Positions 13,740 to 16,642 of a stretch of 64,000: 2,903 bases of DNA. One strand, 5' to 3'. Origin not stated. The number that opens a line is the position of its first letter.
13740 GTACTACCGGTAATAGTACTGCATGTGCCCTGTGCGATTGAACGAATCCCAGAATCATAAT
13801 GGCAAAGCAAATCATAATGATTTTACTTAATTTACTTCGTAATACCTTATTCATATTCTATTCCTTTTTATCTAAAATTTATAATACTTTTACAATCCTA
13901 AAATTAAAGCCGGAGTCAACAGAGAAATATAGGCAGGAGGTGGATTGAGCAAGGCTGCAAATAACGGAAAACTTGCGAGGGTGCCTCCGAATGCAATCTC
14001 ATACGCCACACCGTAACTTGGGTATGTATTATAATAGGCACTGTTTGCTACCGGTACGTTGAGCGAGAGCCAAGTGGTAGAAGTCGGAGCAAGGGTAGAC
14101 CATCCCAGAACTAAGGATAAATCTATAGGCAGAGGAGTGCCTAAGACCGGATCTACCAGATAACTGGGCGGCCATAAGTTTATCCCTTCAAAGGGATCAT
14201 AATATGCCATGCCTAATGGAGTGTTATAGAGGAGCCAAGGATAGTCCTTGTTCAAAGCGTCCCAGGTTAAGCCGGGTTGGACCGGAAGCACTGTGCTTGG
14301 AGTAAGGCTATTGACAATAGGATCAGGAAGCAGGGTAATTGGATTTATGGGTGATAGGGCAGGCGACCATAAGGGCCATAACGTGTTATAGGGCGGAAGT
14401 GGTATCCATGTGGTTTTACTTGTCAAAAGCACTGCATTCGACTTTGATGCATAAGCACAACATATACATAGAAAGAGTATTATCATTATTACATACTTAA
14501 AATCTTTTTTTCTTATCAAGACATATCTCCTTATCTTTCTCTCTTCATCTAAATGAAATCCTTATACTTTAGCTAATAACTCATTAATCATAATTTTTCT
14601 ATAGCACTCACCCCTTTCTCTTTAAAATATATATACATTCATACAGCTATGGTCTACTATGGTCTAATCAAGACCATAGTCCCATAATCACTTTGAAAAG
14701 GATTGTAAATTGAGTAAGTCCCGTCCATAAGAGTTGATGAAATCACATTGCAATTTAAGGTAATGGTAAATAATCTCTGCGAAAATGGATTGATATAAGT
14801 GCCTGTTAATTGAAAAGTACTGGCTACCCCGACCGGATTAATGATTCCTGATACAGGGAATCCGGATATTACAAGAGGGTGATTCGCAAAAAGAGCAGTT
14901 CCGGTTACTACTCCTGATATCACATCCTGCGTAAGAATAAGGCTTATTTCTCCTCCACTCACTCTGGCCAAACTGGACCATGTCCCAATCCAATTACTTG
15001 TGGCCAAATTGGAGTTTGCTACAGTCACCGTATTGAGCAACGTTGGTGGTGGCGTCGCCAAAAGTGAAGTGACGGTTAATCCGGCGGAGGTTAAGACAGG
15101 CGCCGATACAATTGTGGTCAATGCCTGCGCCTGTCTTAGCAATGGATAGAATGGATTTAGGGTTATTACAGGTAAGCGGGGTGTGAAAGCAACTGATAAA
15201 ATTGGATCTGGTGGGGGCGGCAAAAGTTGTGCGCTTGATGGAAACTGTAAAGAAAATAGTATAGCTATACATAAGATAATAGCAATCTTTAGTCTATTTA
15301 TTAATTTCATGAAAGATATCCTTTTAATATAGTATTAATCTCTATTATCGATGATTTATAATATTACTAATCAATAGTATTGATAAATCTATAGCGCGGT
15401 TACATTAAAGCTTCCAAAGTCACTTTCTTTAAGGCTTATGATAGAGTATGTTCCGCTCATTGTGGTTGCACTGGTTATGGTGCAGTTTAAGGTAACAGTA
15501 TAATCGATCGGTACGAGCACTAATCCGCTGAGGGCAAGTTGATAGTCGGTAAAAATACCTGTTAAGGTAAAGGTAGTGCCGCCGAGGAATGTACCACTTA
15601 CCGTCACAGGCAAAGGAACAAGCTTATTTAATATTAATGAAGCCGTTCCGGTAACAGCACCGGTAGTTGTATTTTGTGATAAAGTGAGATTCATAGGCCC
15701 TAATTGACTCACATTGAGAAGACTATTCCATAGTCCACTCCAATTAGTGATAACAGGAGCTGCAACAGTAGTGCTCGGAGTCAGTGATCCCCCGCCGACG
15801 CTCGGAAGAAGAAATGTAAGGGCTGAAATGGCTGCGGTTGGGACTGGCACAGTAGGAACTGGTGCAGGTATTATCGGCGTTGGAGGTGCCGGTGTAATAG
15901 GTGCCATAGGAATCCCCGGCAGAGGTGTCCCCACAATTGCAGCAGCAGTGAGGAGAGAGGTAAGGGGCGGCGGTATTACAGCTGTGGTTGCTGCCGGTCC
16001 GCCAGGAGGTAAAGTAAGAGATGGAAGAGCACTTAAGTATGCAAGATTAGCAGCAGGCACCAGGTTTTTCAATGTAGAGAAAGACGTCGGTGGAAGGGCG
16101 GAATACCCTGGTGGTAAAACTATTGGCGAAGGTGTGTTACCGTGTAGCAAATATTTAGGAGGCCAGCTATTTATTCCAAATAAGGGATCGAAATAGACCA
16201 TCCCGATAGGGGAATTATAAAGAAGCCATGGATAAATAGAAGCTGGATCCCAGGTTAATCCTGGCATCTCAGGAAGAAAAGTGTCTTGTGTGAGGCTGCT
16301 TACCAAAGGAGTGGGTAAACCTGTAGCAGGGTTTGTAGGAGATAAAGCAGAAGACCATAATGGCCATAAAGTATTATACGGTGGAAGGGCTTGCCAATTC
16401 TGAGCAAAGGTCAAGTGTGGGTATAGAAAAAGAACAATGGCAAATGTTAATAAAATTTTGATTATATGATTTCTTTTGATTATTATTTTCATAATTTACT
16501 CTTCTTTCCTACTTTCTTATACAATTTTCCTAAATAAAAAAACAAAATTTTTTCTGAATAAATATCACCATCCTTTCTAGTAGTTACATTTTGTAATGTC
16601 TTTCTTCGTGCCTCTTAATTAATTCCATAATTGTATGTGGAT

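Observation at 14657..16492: Domain shuffling within the array: a C-terminal module exists both fused (15389..16492) and free-standing (14657..15310)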

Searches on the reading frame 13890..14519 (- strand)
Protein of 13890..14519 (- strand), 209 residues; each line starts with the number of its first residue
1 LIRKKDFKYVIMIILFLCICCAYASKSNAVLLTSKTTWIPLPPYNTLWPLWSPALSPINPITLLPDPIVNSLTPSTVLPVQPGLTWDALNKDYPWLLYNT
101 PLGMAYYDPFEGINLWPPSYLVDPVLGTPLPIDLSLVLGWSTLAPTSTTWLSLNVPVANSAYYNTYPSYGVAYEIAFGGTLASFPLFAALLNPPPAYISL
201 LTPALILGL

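Call 5: search_protein_families(library=pfam, proteins=[window:13890-14519:-], max_evalue=1)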
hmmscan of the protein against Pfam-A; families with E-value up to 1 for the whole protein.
window:13890-14519:- (209 aa): 0 families

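Call 6: search_protein_families(library=ncbifam, proteins=[window:13890-14519:-], max_evalue=1)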
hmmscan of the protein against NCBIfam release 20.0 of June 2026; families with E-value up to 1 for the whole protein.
window:13890-14519:- (209 aa): 0 families

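Call 19: find_related_loci(query=A3, collection=genome_contigs, flank=10000)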
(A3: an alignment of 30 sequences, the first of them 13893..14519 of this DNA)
Query A3 (209 aa) in genome_contigs; peptide patterns used: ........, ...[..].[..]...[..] (x = any residue, [..] = any of these).
102 stretches matched a pattern; 87 encode a relative of the query (tblastn E <= 1e-3); the best 80 are kept; 78 distinct loci.
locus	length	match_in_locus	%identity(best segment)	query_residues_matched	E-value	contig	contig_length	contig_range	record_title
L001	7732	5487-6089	65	3-202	7e-76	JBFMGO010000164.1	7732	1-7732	MAG: bacterium isolate MAG299 MAG299_164, whole genome shotgun sequence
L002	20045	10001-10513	72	38-209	7e-74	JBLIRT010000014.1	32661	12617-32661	MAG: bacterium isolate MF1_201704_bin_1079 MF1_201704_bin_1079_scaffold_14, whole genome shotgun sequence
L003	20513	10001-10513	72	33-204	2e-72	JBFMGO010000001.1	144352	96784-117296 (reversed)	MAG: bacterium isolate MAG299 MAG299_1, whole genome shotgun sequence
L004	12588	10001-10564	63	2-195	1e-70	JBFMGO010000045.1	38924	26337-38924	MAG: bacterium isolate MAG299 MAG299_45, whole genome shotgun sequence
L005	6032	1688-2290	59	4-209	1e-70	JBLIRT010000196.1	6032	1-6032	MAG: bacterium isolate MF1_201704_bin_1079 MF1_201704_bin_1079_scaffold_196, whole genome shotgun sequence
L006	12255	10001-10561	62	8-195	2e-69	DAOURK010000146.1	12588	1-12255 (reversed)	MAG TPA_asm: Pseudomonadota bacterium isolate CSMAG_150 CSMAG_150_k141_223179_length_12588_cov_1332.9802, whole genome s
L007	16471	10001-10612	59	1-209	2e-68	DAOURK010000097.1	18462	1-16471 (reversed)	MAG TPA_asm: Pseudomonadota bacterium isolate CSMAG_150 CSMAG_150_k141_173972_length_18462_cov_1185.1493, whole genome s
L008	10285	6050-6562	66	38-209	7e-68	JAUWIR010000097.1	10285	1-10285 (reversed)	MAG: Pseudomonadota bacterium isolate CSMAG_2299 CSMAG_2299_k127_10880070_length_10285_cov_37.6124, whole genome shotgun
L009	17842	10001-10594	59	1-195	2e-67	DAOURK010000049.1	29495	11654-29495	MAG TPA_asm: Pseudomonadota bacterium isolate CSMAG_150 CSMAG_150_k141_51583_length_29495_cov_1348.9890, whole genome sh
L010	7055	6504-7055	57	1-188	9e-60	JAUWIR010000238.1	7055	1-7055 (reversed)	MAG: Pseudomonadota bacterium isolate CSMAG_2299 CSMAG_2299_k127_1265052_length_7055_cov_27.5012, whole genome shotgun s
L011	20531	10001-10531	59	1-187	1e-56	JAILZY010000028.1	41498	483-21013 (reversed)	MAG: bacterium isolate HOT.CON.50 NODE_878_length_41498_cov_20.190556, whole genome shotgun sequence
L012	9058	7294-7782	60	1-170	2e-55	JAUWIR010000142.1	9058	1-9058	MAG: Pseudomonadota bacterium isolate CSMAG_2299 CSMAG_2299_k127_10761565_length_9058_cov_83.9774, whole genome shotgun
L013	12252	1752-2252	62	2-170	4e-55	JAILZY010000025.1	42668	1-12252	MAG: bacterium isolate HOT.CON.50 NODE_840_length_42668_cov_20.526426, whole genome shotgun sequence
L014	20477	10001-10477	66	8-170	1e-54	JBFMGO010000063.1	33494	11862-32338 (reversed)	MAG: bacterium isolate MAG299 MAG299_63, whole genome shotgun sequence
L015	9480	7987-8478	62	2-170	2e-54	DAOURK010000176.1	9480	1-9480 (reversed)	MAG TPA_asm: Pseudomonadota bacterium isolate CSMAG_150 CSMAG_150_k141_162135_length_9480_cov_2775.4488, whole genome sh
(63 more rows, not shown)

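Call 47: predict_structure(alignment_id=A3)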
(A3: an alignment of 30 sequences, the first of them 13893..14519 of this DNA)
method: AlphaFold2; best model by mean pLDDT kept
length: 209 residues; sequences in the alignment: 30
mean_pLDDT: 67.0   pTM: 0.58
mean pLDDT of the five models: 67.0, 59.7, 58.0, 57.1, 52.7
residues with pLDDT >= 90: 14; 70-90: 84; 50-70: 77; < 50: 34
segments of 3 or more residues with pLDDT < 50: 26-51, 132-137
pLDDT, mean of each block of 10 residues (from residue 1): 86 94 54 29 40 66 68 70 63 75 80 75 71 49 71 87 76 58 57 62 78
secondary structure, 60 per line:
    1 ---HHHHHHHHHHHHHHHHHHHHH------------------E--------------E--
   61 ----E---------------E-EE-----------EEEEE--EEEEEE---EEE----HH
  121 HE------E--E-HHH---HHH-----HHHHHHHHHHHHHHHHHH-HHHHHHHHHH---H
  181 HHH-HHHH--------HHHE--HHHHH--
elements in order: H4-24 E96-100 E103-108 E112-114 H148-165 H167-176 H180-183 H185-188 H203-207

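Call 73: search_protein_families(library=phrogs, proteins=[window:13890-14519:-], max_evalue=0.1)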
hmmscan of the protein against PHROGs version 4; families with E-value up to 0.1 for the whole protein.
window:13890-14519:- (209 aa): 0 families

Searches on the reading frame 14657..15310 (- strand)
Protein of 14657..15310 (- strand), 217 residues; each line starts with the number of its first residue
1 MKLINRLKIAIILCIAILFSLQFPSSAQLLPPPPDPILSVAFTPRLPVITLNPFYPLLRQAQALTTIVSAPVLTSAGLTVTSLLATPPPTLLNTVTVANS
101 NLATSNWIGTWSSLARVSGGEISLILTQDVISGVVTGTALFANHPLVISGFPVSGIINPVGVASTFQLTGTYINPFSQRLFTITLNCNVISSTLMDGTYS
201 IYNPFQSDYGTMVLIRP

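Call 5: search_protein_families(library=pfam, proteins=[window:14657-15310:-], max_evalue=1)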
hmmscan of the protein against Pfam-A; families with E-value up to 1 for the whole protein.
window:14657-15310:- (217 aa): 0 families

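Call 6: search_protein_families(library=ncbifam, proteins=[window:14657-15310:-], max_evalue=1)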
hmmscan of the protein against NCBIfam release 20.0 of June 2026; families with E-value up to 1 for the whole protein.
window:14657-15310:- (217 aa): 0 families

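Call 9: find_homologous_proteins(query=window:14657-15310:-, max_evalue=0.001)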
Query window:14657-15310:- (217 aa): 7 proteins with E <= 0.001 among 851 candidates.
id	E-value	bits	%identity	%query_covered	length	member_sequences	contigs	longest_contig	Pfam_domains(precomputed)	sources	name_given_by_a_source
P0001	1.5e-130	451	100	100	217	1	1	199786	-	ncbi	ncbi:MAG: hypothetical protein ACMUJM_07755 [bacterium]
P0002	5.3e-85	303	69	100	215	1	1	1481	-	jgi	-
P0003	2.9e-84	300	70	100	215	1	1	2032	-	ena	-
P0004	4.5e-82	293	69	100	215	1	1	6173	-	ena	-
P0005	5.6e-80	286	69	100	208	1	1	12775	-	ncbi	ncbi:MAG: hypothetical protein ACMUIP_12405 [bacterium]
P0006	1.3e-78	282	67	100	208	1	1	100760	-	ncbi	ncbi:MAG: hypothetical protein ACMUJM_13830 [bacterium]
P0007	1.6e-70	255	79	71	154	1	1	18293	-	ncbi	ncbi:MAG: hypothetical protein ACMUIP_08395 [bacterium]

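Call 34: search_protein_families(library=pfam, alignment_id=A4, max_evalue=0.01)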
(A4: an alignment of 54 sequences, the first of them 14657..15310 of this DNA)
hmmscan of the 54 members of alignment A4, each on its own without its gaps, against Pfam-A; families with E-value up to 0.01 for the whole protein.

A. member 1, window:14657-15310:- (217 aa): 0 families

B. families by the number of members that match (of 54 scanned): 39 families (the first 25 are shown)
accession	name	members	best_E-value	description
PF23197.1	IG_AIR9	1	5.8e-161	AIR9 A9 domain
PF19077.6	Big_13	1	1.1e-100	Bacterial Ig-like domain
PF16709.11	SCAB-Ig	1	9.5e-63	Ig domain of plant-specific actin-binding protein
PF11999.13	Ice_binding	1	5.9e-61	Ice-binding-like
PF13750.12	Big_3_3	1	4.5e-42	Bacterial Ig-like domain (group 3)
PF09136.16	Glucodextran_B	1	2.2e-36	Glucodextranase, domain B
PF13205.12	Big_5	1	4.4e-30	Bacterial Ig-like domain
PF24421.1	Ig_J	1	5.8e-29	Tip attachment protein J, Ig-like domain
PF13365.12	Trypsin_2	1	1e-18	Trypsin-like peptidase domain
PF15418.12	DUF4625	1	1.7e-15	Domain of unknown function (DUF4625)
PF16556.11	IL17R_fnIII_D1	1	5.5e-15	Interleukin-17 receptor, fibronectin-III-like domain 1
PF07495.19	Y_Y_Y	1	7.4e-15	Y_Y_Y domain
PF01483.27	P_proprotein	1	3.1e-14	Proprotein convertase P-domain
PF16967.11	TcfC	1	4.4e-13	E-set like domain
PF19078.6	Big_12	1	1.7e-12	Bacterial Ig-like domain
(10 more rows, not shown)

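Call 73: search_protein_families(library=phrogs, proteins=[window:14657-15310:-], max_evalue=0.1)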
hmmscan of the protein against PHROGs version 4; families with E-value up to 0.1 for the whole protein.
window:14657-15310:- (217 aa): 0 families

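Call 78: find_encoding_contigs(protein=P0006, flank=10000, max_places=2)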
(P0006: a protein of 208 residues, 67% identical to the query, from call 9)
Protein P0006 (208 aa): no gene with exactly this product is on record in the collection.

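Call 79: find_encoding_contigs(protein=P0007, flank=10000, max_places=2)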
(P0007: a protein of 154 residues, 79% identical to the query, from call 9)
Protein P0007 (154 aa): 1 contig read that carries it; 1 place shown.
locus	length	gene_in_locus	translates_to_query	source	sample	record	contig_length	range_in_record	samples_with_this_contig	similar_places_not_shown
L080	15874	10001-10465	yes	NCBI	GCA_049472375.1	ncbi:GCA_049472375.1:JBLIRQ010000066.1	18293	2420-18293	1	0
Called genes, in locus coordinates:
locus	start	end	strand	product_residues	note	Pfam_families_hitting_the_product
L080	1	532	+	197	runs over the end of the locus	-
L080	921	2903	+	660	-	PF00149:Metallophos (weak), PF02872:5_nucleotid_C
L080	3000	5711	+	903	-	PF14522:Cytochrome_C7 (faint)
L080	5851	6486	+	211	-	-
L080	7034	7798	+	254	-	PF03372:Exo_endo_phos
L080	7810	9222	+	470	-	PF13396:PLDc_N, PF13091:PLDc_2, PF00614:PLDc (weak)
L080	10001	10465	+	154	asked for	-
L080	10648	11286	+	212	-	-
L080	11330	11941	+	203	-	-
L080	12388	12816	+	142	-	PF00011:HSP20, PF17886:ArsA_HSP20 (weak)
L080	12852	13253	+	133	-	PF00011:HSP20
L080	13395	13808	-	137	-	-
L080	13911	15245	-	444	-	PF13638:PIN_4, PF13401:AAA_22 (faint), PF02562:PhoH, PF13604:AAA_30 (faint), PF13245:AAA_19 (faint)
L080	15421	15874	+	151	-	PF00072:Response_reg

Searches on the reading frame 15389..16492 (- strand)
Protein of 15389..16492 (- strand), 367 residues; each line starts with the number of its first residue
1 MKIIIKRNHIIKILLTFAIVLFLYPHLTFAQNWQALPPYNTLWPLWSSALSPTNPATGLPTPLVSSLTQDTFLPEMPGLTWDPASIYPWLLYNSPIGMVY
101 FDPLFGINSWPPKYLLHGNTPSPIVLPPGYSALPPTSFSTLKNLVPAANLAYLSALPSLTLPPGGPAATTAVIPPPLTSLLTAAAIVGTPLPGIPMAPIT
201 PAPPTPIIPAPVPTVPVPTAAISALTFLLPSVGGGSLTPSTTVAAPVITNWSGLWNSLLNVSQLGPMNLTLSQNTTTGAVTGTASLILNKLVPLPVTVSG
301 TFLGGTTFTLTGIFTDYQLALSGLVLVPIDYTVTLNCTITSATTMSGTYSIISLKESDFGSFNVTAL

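Call 5: search_protein_families(library=pfam, proteins=[window:15389-16492:-], max_evalue=1)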
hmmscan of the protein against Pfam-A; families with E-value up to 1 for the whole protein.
window:15389-16492:- (367 aa): 0 families

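Call 6: search_protein_families(library=ncbifam, proteins=[window:15389-16492:-], max_evalue=1)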
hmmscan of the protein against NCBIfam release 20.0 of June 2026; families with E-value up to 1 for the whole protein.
window:15389-16492:- (367 aa): 2 families
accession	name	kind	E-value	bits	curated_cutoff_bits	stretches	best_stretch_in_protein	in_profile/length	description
TIGR03751.1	conj_TIGR03751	hypoth_equivalog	0.21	12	77.7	1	19-47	86-113/124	TIGR03751 family conjugal transfer lipoprotein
NF002999.0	PRK03767.1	equivalog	0.26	11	141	1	296-342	112-156/200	NAD(P)H:quinone oxidoreductase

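Call 10: find_homologous_proteins(query=window:15389-16492:-, max_evalue=0.001)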
Query window:15389-16492:- (367 aa): 73 proteins with E <= 0.001 among 8000 candidates.
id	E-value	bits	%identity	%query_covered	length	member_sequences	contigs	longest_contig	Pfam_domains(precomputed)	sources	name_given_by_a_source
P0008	1.5e-150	519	72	94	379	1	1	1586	-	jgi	-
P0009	8.4e-146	504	64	100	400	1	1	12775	-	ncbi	ncbi:MAG: hypothetical protein ACMUIP_12400 [bacterium]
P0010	7.4e-145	501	66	100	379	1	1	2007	-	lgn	-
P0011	7.2e-140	484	66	52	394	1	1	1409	-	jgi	jgi:hypothetical protein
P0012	4.8e-126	439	64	100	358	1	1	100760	-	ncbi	ncbi:MAG: hypothetical protein ACMUJM_13770 [bacterium]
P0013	2.2e-56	210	42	93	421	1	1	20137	-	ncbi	ncbi:MAG: hypothetical protein ACMUIP_07745 [bacterium]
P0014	3.5e-54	202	40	97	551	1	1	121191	-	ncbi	ncbi:MAG: hypothetical protein ACMUJM_12375 [bacterium]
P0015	1.5e-52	197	40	98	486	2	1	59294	-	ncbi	ncbi:MAG: hypothetical protein ACMUIP_01850 [bacterium]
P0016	4.3e-52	195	42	93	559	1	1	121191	-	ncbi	ncbi:MAG: hypothetical protein ACMUJM_12380 [bacterium]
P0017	3.0e-50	189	75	33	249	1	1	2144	-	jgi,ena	-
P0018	1.0e-49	188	41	92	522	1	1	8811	-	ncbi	ncbi:MAG: hypothetical protein ACMUIP_15290 [bacterium]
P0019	5.1e-49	185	40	99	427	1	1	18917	-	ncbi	ncbi:MAG: hypothetical protein ACMUIP_08185 [bacterium]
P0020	3.6e-48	183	59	47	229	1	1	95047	-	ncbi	ncbi:MAG: hypothetical protein ACMUJM_14665 [bacterium]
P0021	2.0e-45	173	54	45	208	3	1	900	-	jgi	jgi:hypothetical protein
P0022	8.3e-45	171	49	51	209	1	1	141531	-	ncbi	ncbi:MAG: hypothetical protein ACMUJM_10880 [bacterium]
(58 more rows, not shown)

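Call 55: find_encoding_contigs(protein=P0009, flank=10000, max_places=3)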
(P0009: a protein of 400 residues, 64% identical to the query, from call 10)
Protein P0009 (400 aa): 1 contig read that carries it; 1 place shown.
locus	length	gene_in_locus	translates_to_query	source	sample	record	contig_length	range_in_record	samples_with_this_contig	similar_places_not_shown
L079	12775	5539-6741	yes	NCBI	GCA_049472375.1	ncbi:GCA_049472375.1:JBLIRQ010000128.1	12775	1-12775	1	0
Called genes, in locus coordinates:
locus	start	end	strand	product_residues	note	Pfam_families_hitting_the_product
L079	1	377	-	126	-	?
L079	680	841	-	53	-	PF00188:CAP (faint)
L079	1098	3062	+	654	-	PF00989:PAS (weak), PF08448:PAS_4, PF13188:PAS_8 (faint), PF08448:PAS_4, PF13426:PAS_9, PF00512:HisKA (faint), PF02518:HATPase_c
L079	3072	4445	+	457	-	PF00072:Response_reg, PF00158:Sigma54_activat, PF14532:Sigma54_activ_2, PF07728:AAA_5, PF25601:AAA_lid_14, PF02954:HTH_8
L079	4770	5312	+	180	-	-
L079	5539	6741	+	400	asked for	-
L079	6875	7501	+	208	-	-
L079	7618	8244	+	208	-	-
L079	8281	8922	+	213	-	-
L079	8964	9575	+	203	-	-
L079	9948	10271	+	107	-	PF05973:Gp49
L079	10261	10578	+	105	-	PF13744:HTH_37 (faint), PF12844:HTH_19 (weak), PF13560:HTH_31, PF01381:HTH_3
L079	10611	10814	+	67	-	-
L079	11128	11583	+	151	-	PF00072:Response_reg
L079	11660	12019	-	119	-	PF07784:DUF1622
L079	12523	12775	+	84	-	?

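Call 56: find_encoding_contigs(protein=P0012, flank=10000, max_places=3)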
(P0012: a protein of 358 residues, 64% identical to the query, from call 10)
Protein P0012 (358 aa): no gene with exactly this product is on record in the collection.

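Call 73: search_protein_families(library=phrogs, proteins=[window:15389-16492:-], max_evalue=0.1)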
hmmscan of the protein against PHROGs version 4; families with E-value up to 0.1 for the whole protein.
window:15389-16492:- (367 aa): 0 families

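Call 77: list_cluster_members(proteins=[window:15389-16492:-, window:13890-14519:-, window:13213-13854:-, window:12552-13163:-, window:6337-6900:-, window:16584-17006:-])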
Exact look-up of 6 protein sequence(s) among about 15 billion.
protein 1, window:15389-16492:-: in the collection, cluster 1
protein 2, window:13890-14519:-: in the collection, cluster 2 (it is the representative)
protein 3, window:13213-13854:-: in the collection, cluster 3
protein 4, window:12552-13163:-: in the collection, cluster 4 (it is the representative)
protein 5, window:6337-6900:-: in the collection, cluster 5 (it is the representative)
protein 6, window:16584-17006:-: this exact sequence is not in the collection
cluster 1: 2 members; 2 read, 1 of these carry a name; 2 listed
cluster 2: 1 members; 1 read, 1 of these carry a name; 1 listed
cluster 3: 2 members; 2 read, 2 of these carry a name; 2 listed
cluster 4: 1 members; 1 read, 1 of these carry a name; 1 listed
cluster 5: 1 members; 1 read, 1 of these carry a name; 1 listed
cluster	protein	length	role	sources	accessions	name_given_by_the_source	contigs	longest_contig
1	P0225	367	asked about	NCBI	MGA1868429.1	MAG: hypothetical protein ACMUJM_07760 [bacterium]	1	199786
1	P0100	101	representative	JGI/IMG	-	-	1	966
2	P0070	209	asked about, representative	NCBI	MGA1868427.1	MAG: hypothetical protein ACMUJM_07750 [bacterium]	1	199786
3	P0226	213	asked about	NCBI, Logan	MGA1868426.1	MAG: hypothetical protein ACMUJM_07745 [bacterium]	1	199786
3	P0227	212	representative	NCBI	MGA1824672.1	MAG: hypothetical protein ACMUIP_08400 [bacterium]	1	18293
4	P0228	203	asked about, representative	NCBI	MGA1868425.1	MAG: hypothetical protein ACMUJM_07740 [bacterium]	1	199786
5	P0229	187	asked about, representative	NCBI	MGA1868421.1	MAG: hypothetical protein ACMUJM_07720 [bacterium]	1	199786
